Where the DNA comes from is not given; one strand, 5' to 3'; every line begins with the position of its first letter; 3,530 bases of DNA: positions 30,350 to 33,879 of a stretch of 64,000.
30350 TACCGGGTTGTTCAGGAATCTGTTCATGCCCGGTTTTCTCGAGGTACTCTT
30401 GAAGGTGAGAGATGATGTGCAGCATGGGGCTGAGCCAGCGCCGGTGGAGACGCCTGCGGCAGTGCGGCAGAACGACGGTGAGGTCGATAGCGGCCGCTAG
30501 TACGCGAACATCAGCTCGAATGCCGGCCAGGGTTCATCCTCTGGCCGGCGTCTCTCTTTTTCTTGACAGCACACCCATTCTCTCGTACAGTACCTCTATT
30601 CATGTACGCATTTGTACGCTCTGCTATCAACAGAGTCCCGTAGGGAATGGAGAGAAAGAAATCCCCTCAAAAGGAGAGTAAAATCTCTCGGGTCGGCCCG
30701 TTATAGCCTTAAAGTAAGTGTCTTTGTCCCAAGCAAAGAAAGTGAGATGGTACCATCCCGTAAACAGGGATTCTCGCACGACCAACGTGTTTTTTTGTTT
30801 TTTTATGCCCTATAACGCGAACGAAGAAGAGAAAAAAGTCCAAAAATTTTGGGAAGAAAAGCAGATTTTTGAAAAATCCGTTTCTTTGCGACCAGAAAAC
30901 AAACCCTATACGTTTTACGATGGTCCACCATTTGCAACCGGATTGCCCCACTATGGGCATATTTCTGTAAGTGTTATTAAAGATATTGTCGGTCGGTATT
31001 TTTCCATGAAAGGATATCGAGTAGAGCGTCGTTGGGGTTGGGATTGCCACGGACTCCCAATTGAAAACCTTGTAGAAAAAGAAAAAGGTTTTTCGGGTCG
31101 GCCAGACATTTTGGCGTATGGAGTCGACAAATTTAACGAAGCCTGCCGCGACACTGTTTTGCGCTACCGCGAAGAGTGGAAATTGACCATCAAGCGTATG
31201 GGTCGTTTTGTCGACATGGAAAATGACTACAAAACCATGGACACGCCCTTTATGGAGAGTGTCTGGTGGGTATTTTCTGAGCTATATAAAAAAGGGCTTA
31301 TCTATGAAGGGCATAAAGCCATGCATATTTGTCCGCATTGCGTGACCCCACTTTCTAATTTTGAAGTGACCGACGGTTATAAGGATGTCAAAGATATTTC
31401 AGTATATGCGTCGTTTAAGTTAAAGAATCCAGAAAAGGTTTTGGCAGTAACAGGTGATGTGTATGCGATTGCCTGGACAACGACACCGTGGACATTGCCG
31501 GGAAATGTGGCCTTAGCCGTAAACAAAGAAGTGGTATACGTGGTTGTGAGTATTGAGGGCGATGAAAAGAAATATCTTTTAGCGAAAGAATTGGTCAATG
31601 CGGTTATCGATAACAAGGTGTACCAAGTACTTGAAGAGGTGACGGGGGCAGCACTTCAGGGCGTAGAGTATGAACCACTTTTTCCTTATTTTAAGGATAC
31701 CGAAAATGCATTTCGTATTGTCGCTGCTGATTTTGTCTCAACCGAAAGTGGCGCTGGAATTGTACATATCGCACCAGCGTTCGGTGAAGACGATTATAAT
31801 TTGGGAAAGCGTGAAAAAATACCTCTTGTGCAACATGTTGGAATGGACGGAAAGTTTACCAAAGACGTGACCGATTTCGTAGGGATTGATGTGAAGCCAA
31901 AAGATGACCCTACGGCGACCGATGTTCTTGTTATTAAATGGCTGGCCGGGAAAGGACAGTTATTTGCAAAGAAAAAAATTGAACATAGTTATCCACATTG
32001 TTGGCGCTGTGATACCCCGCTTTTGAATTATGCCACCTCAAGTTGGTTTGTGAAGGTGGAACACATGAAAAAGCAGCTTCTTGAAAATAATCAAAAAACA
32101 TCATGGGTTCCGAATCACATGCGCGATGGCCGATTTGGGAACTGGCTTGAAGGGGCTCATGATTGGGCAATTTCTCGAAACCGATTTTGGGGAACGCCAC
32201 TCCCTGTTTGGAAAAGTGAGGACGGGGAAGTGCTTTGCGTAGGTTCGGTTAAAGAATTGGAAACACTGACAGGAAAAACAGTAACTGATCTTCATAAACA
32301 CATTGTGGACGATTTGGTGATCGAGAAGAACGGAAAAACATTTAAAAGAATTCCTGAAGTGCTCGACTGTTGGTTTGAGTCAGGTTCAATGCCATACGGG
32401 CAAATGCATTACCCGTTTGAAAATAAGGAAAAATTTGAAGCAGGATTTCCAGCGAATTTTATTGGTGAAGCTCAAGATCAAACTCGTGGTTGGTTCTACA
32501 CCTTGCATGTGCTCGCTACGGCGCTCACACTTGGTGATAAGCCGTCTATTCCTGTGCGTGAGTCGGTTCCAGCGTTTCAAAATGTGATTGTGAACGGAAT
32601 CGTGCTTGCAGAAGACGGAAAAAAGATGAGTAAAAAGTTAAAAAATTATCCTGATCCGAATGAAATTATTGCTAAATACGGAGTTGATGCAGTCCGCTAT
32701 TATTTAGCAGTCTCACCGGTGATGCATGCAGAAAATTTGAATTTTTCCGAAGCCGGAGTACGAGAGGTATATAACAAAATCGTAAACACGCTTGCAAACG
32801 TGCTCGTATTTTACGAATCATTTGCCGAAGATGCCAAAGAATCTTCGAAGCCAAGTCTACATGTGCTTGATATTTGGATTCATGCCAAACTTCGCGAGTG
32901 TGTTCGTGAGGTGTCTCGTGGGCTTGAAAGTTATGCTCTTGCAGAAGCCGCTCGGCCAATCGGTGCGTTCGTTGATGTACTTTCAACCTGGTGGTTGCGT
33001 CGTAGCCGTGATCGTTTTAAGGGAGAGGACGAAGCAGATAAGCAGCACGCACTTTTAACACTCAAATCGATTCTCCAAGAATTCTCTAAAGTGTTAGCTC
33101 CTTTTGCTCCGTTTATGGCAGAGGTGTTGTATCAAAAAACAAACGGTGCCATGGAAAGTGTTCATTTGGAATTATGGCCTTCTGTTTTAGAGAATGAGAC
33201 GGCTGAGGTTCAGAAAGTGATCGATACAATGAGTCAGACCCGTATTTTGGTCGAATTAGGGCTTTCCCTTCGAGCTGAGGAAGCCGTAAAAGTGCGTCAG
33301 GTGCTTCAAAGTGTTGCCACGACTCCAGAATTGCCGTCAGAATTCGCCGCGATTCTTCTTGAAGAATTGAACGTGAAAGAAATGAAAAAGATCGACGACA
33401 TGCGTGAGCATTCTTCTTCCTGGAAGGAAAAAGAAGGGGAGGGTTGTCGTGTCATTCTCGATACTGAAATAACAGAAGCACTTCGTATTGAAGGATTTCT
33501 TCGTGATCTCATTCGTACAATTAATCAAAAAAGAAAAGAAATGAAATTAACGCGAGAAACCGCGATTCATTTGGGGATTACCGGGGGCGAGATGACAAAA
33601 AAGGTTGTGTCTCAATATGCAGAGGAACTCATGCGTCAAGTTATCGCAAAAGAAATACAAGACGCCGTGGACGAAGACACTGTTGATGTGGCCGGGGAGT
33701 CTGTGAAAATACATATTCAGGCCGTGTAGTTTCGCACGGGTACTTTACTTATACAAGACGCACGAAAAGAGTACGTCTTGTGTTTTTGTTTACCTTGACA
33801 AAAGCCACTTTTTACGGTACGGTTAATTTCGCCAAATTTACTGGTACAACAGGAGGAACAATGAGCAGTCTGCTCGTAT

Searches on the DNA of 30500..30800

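Call 62: search_rna_families(source=window, start=30500, end=30800, threshold=evalue, max_evalue=10, show_alignments=2)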
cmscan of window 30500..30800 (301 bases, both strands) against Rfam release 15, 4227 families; matches with E-value up to 10: 4.
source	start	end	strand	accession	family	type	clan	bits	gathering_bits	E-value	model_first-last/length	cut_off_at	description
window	30657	30778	+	RF00230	T-box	Cis-reg; leader;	-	31.3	93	1.7e-05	1-219/219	no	T-box leader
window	30500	30566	+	RF00236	ctRNA_pGA1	Gene; antisense;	-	13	45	4.6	17-79/79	5'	ctRNA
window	30508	30561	+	RF01697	Chlorobi-RRM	Cis-reg;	-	12.9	45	6.6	1-73/73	no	Chlorobi-RRM RNA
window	30519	30551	+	RF01811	PtaRNA1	Gene; antitoxin;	-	12.2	47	8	38-68/72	no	Plasmid transferred anti-sense RNA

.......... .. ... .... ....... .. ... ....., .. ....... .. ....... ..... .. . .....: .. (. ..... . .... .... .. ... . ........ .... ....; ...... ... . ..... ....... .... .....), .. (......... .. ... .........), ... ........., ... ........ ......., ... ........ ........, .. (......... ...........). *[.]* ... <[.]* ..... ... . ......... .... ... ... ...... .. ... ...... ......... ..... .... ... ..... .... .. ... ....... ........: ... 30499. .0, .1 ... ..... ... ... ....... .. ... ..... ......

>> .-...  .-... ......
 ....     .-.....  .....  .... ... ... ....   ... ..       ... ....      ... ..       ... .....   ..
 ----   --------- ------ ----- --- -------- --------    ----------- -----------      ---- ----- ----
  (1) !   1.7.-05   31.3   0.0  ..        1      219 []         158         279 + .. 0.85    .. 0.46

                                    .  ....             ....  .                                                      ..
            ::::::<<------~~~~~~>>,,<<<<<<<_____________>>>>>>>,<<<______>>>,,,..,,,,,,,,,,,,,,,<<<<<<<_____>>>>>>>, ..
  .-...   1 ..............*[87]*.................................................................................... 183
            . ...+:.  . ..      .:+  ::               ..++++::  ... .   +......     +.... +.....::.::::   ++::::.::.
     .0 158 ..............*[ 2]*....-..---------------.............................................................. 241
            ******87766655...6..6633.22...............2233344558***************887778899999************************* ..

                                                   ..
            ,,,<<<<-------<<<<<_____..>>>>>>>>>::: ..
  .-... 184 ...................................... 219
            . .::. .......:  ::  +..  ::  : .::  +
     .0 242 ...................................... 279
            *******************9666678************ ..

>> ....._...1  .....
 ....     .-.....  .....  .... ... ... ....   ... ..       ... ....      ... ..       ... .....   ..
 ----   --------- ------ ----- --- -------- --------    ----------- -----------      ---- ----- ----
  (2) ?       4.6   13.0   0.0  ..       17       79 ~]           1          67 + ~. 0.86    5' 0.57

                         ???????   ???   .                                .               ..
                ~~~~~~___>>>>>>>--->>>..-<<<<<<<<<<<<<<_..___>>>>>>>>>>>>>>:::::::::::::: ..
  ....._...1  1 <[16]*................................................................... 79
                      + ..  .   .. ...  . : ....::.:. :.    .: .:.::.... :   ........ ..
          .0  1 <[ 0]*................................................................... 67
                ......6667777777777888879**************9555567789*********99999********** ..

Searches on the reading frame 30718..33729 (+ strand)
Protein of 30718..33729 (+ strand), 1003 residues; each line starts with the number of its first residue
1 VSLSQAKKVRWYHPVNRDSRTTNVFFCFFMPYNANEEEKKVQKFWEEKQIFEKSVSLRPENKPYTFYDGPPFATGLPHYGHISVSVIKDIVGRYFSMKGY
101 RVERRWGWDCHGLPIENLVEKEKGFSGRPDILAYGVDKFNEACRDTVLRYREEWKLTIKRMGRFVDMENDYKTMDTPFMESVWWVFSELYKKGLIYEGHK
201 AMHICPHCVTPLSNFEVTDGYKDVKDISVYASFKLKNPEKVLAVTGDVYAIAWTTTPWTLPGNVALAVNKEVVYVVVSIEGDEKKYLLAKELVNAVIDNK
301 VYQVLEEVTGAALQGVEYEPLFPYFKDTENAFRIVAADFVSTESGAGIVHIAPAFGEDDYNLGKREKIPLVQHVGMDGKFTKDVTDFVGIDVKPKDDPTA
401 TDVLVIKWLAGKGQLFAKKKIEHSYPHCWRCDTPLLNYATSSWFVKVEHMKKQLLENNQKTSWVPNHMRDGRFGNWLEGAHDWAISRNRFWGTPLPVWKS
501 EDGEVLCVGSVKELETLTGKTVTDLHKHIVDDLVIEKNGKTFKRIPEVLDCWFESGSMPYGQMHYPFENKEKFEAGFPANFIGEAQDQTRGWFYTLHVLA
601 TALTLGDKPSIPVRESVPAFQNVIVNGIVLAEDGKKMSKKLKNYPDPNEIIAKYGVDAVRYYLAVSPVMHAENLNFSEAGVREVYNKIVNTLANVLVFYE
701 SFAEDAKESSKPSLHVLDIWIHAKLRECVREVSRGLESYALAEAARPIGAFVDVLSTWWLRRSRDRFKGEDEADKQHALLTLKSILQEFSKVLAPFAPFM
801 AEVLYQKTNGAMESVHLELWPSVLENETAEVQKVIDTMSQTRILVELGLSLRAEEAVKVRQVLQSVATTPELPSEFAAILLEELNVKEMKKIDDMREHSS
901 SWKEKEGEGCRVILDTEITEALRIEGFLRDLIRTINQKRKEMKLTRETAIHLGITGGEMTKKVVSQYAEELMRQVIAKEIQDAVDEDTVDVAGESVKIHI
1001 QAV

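Call 59: search_protein_families(library=pfam, proteins=[window:30718-33729:+], max_evalue=0.00001)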
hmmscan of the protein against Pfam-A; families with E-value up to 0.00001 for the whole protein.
window:30718-33729:+ (1003 aa): 5 families
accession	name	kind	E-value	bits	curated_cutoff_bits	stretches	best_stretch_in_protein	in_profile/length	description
PF00133.28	tRNA-synt_1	-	1.4e-140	469.2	22.7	1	41-674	2-413/414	tRNA synthetases class I (I, L, M and V)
PF08264.19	Anticodon_1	-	2.5e-23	83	25.1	1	718-861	1-142/148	Anticodon-binding domain of tRNA ligase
PF09334.17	tRNA-synt_1g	-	1.2e-21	77.3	20.1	1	613-696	305-387/391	tRNA synthetases class I (M)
PF19302.4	DUF5915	-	1.1e-13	51.7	27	1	899-1002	89-194/195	Domain of unknown function (DUF5915)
PF01406.26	tRNA-synt_1e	-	8.3e-06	25.8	27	0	626-684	244-299/301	tRNA synthetases class I (C) catalytic domain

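Call 78: search_protein_families(library=pfam, proteins=[window:30805-33729:+], max_evalue=0.001)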
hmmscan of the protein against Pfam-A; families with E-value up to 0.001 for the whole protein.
window:30805-33729:+ (974 aa): 5 families
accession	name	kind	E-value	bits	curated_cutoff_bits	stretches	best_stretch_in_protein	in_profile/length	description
PF00133.28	tRNA-synt_1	-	1.2e-140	469.3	22.7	1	12-645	2-413/414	tRNA synthetases class I (I, L, M and V)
PF08264.19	Anticodon_1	-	2.4e-23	83.1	25.1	1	689-832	1-142/148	Anticodon-binding domain of tRNA ligase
PF09334.17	tRNA-synt_1g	-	1.2e-21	77.4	20.1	2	584-667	305-387/391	tRNA synthetases class I (M)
PF19302.4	DUF5915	-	9.7e-14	51.8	27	1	870-973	89-194/195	Domain of unknown function (DUF5915)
PF01406.26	tRNA-synt_1e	-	7.7e-06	25.9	27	0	597-655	244-299/301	tRNA synthetases class I (C) catalytic domain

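Call 79: search_protein_families(library=ncbifam, proteins=[window:30805-33729:+], max_evalue=1e-10)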
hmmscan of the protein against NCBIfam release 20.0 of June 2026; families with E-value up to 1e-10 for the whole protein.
window:30805-33729:+ (974 aa): 15 families
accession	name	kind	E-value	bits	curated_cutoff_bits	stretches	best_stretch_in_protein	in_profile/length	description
TIGR00392.1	ileS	equivalog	1.4e-265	883.7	621.4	1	2-839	5-849/861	isoleucine--tRNA ligase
NF000257.1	MupA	exception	1.2e-202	675.5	1900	1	10-868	10-852/1024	mupirocin-resistant isoleucine--tRNA ligase MupA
NF000258.1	MupB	exception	5.3e-202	673.4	1900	1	7-866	7-852/1033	mupirocin-resistant isoleucine--tRNA ligase MupB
TIGR00422.1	valS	equivalog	9e-130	434.2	612.1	2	302-874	253-792/863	valine--tRNA ligase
NF009687.0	PRK13208.1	equivalog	6.8e-117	391.6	738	2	301-867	251-787/801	valine--tRNA ligase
NF004349.1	PRK05729.1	equivalog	5.2e-111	372.3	704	2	301-911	246-809/860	valine--tRNA ligase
NF040702.1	ileS_w_GNAT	exception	4.1e-101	339.3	1999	2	255-801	446-978/1100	isoleucine--tRNA ligase, N-acetyltransferase domain-containing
NF011492.0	PRK14900.1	equivalog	1.6e-74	251.5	1783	2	303-804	263-730/1044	valine--tRNA ligase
NF000540.1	alt_ValS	exception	1.4e-57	195.3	900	1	304-837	270-798/827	valine--tRNA ligase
NF008957.0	PRK12300.1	subfamily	6.7e-55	186.5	677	2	4-331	5-322/946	leucine--tRNA ligase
TIGR00395.1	leuS_arch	equivalog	2.6e-49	168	648.5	2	9-331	4-316/938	leucine--tRNA ligase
TIGR00396.1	leuS_bact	equivalog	5.6e-42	143.9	548.4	2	3-192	1-173/843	leucine--tRNA ligase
TIGR00398.1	metG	equivalog_domain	1.2e-30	106.8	336.35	1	585-788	306-510/530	methionine--tRNA ligase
NF008900.0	PRK12267.1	equivalog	7.5e-19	67.7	598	1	588-806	281-492/648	methionine--tRNA ligase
NF001100.0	PRK00133.1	equivalog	1.3e-18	66.9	587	0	590-814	314-536/676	methionine--tRNA ligase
